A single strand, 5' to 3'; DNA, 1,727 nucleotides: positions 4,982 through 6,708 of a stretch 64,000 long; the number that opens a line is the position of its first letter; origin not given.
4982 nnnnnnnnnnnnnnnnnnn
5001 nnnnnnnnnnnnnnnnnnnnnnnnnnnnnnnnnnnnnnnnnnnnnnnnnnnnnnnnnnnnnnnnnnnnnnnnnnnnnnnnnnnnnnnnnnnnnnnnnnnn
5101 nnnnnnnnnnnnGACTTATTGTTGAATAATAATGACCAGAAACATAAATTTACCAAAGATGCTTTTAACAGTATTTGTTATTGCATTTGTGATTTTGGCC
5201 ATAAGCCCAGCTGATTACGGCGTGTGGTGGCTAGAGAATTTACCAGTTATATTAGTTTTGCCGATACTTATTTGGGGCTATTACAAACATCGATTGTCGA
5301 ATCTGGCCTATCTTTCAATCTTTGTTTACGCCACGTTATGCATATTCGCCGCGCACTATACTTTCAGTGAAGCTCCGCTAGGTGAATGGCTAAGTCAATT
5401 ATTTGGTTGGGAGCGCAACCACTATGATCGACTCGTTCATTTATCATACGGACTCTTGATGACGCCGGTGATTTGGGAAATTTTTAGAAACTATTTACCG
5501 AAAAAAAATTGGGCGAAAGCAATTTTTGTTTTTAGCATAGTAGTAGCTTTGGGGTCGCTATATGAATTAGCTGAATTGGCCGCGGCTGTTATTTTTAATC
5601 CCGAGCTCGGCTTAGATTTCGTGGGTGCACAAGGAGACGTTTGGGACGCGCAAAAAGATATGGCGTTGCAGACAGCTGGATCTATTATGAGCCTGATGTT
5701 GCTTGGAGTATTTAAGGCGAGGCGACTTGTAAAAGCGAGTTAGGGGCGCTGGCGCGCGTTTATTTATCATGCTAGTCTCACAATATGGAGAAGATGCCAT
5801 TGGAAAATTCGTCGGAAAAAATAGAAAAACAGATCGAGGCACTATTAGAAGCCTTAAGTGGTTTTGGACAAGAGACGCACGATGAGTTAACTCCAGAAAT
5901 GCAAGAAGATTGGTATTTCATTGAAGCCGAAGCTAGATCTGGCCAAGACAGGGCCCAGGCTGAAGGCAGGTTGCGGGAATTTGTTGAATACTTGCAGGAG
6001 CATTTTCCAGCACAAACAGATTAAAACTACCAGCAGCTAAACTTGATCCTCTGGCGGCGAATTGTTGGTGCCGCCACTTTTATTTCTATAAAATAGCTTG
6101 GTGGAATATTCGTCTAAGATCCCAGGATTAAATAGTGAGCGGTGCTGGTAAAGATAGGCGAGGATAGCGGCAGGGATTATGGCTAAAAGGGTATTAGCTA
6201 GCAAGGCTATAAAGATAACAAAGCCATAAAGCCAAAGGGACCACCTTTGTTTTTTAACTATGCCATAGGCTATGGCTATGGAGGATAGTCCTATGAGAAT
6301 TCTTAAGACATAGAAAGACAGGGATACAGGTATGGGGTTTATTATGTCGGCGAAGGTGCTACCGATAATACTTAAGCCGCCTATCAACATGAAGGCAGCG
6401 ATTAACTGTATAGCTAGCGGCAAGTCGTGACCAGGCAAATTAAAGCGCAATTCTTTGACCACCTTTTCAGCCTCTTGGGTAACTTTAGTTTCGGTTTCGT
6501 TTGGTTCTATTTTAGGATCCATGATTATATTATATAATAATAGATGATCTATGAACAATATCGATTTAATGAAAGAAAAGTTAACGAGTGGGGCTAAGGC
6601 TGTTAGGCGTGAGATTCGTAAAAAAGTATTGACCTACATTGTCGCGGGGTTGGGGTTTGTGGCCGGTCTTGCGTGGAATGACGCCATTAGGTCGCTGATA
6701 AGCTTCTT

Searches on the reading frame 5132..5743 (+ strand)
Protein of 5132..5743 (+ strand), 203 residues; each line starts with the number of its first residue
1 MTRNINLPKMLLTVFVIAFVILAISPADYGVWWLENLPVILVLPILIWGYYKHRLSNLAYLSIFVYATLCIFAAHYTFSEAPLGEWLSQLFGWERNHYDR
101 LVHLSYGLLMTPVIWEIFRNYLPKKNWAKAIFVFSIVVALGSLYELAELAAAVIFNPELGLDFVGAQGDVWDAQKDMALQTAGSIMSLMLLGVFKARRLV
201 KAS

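Call 27: search_protein_families(library=pfam, proteins=[window:5132-5743:+], max_evalue=0.1)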
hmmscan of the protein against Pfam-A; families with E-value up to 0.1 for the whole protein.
window:5132-5743:+ (203 aa): 1 family
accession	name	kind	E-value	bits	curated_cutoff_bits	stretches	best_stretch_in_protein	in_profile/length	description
PF09997.14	DUF2238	-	1.3e-45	155.2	26.4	1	41-179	2-139/140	Predicted membrane protein (DUF2238)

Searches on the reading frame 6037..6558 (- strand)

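Call 27: search_protein_families(library=pfam, proteins=[window:6037-6558:-], max_evalue=0.1)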
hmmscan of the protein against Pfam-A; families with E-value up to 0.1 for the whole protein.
window:6037-6558:- (173 aa): 2 families
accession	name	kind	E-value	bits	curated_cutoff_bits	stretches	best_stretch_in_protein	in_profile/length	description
PF00335.26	Tetraspanin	-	0.0052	16.9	32.1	1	55-144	10-113/225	Tetraspanin family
PF23809.1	Phage_holin_9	-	0.094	12.9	27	0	61-110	54-101/130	Bacteriophage holin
